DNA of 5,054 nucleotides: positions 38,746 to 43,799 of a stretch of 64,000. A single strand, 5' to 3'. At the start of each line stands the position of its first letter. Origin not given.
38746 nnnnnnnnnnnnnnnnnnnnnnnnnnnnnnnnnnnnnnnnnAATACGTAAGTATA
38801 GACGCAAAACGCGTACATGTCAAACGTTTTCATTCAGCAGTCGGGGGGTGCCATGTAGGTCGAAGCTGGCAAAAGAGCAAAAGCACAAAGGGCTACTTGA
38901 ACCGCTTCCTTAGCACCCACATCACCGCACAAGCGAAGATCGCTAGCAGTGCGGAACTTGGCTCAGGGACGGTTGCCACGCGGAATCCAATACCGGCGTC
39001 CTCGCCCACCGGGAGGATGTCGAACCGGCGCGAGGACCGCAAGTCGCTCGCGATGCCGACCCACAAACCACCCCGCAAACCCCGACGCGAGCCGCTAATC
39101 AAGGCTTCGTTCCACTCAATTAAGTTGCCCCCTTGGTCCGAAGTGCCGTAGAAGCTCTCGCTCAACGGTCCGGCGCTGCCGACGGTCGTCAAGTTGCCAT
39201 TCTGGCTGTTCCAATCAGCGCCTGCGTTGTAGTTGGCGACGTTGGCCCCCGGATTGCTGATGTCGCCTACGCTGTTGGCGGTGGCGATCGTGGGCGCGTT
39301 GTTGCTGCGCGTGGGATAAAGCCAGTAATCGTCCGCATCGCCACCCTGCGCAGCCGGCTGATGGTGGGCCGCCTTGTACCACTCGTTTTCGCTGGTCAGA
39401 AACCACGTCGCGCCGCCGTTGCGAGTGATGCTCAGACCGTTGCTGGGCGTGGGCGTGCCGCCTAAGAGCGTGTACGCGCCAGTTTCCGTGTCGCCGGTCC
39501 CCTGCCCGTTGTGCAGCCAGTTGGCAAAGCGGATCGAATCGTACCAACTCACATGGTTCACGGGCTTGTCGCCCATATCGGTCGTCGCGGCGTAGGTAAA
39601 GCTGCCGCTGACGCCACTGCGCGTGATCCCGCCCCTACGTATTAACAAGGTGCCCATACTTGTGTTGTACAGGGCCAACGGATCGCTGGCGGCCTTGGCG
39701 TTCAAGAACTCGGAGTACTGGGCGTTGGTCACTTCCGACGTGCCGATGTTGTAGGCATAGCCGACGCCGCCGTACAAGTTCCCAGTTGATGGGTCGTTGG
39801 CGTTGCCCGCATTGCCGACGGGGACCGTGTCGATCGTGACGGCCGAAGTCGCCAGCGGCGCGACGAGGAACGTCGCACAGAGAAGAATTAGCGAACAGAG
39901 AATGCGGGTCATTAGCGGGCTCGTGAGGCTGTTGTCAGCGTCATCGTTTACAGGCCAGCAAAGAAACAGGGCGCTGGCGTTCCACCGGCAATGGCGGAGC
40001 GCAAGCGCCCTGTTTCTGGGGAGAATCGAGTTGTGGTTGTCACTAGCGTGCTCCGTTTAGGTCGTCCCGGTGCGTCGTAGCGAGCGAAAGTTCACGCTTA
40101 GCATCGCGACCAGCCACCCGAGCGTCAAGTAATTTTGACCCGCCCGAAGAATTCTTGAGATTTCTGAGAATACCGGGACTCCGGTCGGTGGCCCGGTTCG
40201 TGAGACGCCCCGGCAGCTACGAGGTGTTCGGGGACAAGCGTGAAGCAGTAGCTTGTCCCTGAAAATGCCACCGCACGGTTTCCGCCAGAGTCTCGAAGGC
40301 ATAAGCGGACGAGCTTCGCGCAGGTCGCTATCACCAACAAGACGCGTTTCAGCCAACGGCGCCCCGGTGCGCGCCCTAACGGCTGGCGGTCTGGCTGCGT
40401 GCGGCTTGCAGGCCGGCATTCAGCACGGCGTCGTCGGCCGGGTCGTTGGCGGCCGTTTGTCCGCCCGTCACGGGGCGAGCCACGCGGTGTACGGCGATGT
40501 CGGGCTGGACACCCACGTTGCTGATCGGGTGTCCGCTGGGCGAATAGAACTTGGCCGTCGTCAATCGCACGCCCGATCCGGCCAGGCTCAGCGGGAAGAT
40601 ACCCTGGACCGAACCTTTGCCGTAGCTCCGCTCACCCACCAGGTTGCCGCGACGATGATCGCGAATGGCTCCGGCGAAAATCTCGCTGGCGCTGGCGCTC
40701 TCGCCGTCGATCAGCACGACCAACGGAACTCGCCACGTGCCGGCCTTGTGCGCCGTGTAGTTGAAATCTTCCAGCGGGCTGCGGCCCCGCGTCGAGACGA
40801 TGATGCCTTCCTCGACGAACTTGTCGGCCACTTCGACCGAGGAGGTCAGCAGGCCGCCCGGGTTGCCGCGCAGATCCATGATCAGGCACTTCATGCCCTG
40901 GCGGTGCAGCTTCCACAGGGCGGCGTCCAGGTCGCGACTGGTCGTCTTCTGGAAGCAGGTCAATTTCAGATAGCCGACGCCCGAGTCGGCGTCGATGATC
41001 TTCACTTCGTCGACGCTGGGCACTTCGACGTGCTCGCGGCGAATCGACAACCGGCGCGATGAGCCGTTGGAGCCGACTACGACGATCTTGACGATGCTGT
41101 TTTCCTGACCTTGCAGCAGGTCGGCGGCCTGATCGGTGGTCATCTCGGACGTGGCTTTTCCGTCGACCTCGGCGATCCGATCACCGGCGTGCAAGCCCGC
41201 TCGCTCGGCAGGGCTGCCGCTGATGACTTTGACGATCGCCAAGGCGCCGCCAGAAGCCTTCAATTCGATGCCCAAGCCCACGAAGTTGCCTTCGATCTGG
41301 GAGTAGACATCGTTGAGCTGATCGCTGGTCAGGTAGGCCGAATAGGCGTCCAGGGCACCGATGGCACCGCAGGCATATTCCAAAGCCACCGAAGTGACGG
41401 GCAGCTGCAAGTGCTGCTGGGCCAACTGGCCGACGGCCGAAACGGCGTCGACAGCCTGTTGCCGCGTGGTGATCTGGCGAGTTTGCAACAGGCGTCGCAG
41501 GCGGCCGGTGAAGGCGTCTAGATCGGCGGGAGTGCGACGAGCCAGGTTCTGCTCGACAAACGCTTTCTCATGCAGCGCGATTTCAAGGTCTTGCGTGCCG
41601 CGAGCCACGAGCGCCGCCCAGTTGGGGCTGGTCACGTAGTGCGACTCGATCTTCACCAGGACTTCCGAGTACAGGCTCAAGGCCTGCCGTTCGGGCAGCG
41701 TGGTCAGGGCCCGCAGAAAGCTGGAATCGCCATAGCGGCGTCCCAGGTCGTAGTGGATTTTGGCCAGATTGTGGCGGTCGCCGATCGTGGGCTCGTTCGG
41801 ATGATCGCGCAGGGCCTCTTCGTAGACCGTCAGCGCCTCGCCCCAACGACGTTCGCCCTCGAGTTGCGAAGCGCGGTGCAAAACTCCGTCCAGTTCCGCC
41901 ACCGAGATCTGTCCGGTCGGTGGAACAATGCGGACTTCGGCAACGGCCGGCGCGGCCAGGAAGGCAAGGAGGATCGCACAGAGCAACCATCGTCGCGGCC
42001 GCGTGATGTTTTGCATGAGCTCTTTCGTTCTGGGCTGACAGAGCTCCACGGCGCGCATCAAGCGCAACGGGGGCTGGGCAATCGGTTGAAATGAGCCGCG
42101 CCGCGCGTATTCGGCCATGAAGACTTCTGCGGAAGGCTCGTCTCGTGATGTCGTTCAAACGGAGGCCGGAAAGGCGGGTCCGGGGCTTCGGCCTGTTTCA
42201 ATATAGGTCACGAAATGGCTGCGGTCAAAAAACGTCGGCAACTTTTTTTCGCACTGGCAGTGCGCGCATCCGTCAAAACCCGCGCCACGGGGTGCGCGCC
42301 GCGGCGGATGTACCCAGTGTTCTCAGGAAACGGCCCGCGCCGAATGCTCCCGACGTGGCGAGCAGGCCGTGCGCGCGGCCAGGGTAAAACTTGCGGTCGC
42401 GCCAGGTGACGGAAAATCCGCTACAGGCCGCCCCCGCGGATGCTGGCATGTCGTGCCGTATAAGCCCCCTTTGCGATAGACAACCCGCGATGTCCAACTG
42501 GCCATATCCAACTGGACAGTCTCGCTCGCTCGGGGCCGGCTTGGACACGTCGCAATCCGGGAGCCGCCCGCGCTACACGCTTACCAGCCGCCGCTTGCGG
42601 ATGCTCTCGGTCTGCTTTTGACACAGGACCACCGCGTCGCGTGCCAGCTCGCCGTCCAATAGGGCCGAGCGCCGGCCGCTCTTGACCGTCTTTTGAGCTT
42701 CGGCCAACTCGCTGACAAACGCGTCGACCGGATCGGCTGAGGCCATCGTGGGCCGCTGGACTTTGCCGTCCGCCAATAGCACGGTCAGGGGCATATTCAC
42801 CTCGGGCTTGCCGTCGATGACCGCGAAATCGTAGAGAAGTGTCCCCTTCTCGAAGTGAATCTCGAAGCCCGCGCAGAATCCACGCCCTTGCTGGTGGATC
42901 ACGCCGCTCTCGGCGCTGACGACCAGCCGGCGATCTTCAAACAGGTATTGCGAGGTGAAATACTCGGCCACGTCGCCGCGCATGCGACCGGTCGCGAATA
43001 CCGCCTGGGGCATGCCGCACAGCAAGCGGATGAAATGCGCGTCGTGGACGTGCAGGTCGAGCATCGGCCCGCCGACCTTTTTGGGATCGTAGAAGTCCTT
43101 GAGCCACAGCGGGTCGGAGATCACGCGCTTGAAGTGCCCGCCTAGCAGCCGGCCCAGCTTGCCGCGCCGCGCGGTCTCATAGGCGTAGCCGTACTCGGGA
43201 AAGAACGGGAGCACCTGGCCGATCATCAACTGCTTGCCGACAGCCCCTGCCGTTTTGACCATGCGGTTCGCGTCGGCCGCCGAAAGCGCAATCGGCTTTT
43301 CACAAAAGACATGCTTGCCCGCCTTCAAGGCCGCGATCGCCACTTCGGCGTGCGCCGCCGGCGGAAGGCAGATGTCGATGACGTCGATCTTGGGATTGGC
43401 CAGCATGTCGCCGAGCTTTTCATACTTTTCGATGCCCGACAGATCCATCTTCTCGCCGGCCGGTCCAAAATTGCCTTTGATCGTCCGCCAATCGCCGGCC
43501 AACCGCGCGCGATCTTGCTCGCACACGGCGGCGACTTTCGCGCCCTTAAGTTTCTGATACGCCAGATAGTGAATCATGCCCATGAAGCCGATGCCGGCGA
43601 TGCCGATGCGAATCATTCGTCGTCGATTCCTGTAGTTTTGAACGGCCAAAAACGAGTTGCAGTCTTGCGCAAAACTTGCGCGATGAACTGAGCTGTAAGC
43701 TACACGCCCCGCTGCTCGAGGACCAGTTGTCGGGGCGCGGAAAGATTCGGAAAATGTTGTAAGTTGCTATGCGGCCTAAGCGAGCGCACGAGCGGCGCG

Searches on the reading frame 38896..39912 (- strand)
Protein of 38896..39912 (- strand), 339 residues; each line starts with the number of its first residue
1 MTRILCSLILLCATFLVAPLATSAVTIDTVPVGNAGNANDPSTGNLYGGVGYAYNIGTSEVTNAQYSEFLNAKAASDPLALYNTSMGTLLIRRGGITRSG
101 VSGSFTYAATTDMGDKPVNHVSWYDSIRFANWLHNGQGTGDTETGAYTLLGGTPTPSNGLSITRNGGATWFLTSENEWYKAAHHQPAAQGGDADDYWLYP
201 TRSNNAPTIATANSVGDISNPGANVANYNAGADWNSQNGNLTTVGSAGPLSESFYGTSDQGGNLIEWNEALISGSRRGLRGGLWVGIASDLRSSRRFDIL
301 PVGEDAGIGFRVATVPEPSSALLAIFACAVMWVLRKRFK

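Call 56: search_protein_families(library=pfam, proteins=[window:38896-39912:-], max_evalue=0.00001)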
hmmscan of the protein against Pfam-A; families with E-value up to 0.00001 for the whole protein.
window:38896-39912:- (339 aa): 1 family
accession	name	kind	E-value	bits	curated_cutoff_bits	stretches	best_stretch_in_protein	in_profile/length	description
PF03781.23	FGE-sulfatase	-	6.8e-17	62.4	23.3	1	53-313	36-254/255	Sulfatase-modifying factor enzyme 1-like domain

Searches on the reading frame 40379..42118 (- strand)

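Call 56: search_protein_families(library=pfam, proteins=[window:40379-42118:-], max_evalue=0.00001)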
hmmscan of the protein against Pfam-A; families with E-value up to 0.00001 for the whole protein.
window:40379-42118:- (580 aa): 4 families
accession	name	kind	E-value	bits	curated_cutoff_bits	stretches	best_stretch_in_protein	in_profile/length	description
PF03572.23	Peptidase_S41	-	1.3e-52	178.2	24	1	381-543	2-165/165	Peptidase family S41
PF17820.7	PDZ_6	-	2e-14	53.5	27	1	296-347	3-52/54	PDZ domain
PF00595.29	PDZ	-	5.6e-11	43.1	23.2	1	281-346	11-79/81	PDZ domain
PF13180.12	PDZ_2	-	4.8e-08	33.6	27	1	281-345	2-65/80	PDZ domain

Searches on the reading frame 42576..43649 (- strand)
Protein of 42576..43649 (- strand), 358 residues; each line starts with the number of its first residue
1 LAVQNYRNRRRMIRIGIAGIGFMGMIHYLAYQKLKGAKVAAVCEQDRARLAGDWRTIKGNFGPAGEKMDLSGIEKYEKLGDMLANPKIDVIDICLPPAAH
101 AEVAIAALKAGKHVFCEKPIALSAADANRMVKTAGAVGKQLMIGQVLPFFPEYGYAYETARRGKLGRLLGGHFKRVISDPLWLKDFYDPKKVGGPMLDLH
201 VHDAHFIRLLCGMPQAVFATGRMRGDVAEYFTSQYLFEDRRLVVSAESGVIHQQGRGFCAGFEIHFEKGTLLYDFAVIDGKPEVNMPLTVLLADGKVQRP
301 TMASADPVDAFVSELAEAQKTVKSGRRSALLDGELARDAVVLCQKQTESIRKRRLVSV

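Call 56: search_protein_families(library=pfam, proteins=[window:42576-43649:-], max_evalue=0.00001)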
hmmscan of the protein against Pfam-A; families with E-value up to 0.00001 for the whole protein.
window:42576-43649:- (358 aa): 2 families
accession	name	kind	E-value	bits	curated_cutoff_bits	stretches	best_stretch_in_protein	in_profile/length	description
PF01408.29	GFO_IDH_MocA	-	7e-26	91.7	24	1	13-144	1-119/120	Oxidoreductase family, NAD-binding Rossmann fold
PF22725.1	GFO_IDH_MocA_C3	-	7.2e-11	42.6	27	1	158-271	6-123/124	GFO/IDH/MocA C-terminal domain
